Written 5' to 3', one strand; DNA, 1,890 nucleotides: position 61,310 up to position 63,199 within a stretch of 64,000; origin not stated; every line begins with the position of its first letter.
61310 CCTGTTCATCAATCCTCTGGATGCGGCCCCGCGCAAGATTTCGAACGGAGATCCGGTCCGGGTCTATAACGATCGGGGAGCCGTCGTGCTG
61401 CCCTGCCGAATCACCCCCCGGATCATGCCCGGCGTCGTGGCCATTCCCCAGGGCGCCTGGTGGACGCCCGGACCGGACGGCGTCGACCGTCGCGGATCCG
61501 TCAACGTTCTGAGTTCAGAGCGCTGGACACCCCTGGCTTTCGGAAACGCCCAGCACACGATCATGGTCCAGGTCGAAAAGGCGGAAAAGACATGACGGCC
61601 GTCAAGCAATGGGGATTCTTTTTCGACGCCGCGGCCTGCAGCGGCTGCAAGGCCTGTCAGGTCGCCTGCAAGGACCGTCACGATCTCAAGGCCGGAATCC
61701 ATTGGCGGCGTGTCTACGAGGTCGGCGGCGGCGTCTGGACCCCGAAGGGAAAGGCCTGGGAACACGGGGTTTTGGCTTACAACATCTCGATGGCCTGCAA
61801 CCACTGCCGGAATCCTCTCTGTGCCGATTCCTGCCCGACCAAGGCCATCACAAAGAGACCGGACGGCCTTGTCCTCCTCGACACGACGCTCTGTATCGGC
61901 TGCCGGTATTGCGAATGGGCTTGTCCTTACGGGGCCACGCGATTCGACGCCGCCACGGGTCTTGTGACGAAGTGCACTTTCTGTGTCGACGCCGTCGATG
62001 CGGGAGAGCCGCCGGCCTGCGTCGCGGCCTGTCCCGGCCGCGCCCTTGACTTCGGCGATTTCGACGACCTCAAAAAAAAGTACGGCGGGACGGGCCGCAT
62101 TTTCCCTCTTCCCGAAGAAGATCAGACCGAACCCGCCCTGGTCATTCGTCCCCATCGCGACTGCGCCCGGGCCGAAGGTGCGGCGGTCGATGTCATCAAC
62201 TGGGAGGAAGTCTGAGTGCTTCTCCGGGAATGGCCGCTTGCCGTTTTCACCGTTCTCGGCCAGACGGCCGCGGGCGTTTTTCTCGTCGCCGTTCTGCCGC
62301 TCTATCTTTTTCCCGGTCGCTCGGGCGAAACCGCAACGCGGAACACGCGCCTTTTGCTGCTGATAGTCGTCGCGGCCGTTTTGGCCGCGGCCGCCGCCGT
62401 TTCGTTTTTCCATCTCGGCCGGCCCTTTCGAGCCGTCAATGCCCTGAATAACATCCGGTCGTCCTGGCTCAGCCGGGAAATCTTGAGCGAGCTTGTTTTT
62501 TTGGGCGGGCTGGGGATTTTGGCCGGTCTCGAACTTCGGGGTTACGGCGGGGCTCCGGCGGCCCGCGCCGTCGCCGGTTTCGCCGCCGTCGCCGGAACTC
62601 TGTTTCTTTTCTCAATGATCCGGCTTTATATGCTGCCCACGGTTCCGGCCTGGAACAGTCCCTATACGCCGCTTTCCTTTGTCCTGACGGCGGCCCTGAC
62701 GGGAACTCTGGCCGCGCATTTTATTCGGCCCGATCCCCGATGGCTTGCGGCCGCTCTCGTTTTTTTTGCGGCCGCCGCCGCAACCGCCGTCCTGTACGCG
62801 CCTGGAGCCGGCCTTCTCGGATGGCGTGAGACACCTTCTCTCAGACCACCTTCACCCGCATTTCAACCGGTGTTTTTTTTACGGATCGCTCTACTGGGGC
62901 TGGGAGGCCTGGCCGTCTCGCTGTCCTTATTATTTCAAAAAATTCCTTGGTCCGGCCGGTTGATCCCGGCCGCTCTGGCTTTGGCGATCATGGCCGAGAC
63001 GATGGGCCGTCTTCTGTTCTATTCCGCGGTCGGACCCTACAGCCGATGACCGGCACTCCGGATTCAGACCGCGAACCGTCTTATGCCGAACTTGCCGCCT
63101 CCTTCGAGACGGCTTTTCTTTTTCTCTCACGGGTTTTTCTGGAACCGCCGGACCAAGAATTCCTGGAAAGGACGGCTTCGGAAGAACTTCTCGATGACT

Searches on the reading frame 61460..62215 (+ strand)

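Call 60: search_protein_families(library=ncbifam, proteins=[window:61460-62215:+], max_evalue=0.00001)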
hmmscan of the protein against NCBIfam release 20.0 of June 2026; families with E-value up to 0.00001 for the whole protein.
window:61460-62215:+ (251 aa): 23 families
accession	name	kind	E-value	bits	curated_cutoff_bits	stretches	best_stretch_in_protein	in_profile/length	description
TIGR02951.1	DMSO_dmsB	equivalog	1e-67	227.2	214.1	1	50-209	1-161/161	DMSO/selenate family reductase complex B subunit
NF045797.1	DsrO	equivalog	1.8e-35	122.5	200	1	42-205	35-206/235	sulfate reduction electron transfer complex DsrMKJOP subunit DsrO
NF045715.1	sulf_resp_HmcB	equivalog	1.3e-31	109.8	420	1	111-206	105-203/307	sulfate respiration complex iron-sulfur protein HmcB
NF011569.0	PRK14993.1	equivalog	9.7e-31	107.1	416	1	37-205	33-192/244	tetrathionate reductase subunit TtrB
NF008134.0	PRK10882.1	equivalog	2.3e-28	99.2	263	1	49-206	37-213/329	hydrogenase 2 operon protein HybA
TIGR01582.1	FDH-beta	equivalog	4.3e-28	98.2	334.7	1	54-207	25-188/283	formate dehydrogenase subunit beta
NF038355.1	FDH3_beta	equivalog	5.2e-28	98.3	240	1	53-176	5-122/180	formate dehydrogenase FDH3 subunit beta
TIGR03149.1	cyt_nit_nrfC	equivalog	4.7e-27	94.8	377.6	1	47-205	35-188/225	cytochrome c nitrite reductase Fe-S protein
NF041715.1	arsenate_red_ArrB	equivalog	1.8e-26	93.1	450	2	51-164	3-108/233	arsenate respiratory reductase iron-sulfur subunit ArrB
TIGR03478.1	DMSO_red_II_bet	subfamily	6.7e-26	91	480.7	1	108-205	126-224/321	DMSO reductase family type II enzyme, iron-sulfur subunit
NF042979.1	EthbenzDh_ebdB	equivalog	1.1e-24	87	740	1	99-205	140-246/354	ethylbenzene dehydrogenase subunit beta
TIGR01660.1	narH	equivalog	1.1e-19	70.2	524.05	1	107-195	177-266/492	nitrate reductase subunit beta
NF009451.0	PRK12809.1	equivalog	4.4e-19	68.2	1154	1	56-203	8-141/639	formate-dependent uric acid utilization protein YgfT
NF009408.0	PRK12769.1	equivalog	5.4e-19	67.8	1003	1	56-204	8-150/659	formate-dependent uric acid utilization protein AegA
NF045766.1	PhenlGlyoxDHPadI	equivalog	3e-18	65.8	700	1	54-215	8-152/443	NADH-dependent phenylglyoxylate dehydrogenase subunit beta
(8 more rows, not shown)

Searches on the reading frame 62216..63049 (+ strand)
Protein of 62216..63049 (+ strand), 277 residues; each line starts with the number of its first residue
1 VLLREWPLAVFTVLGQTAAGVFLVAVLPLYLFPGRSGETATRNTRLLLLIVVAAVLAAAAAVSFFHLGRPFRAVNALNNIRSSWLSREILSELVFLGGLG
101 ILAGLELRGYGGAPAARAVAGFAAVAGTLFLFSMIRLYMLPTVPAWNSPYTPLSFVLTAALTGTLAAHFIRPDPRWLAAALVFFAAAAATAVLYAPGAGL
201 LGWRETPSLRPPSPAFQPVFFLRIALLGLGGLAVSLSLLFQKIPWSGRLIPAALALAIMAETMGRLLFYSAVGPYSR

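Call 39: search_protein_families(library=pfam, proteins=[window:62216-63049:+], max_evalue=0.0001)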
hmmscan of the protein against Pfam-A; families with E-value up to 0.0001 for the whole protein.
window:62216-63049:+ (277 aa): 1 family
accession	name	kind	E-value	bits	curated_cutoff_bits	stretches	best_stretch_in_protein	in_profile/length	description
PF04976.17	DmsC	-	2.1e-27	96.7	22.3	1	3-269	5-273/275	DMSO reductase anchor subunit (DmsC)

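Call 60: search_protein_families(library=ncbifam, proteins=[window:62216-63049:+], max_evalue=0.00001)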
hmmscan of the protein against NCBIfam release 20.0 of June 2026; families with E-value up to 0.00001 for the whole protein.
window:62216-63049:+ (277 aa): 0 families
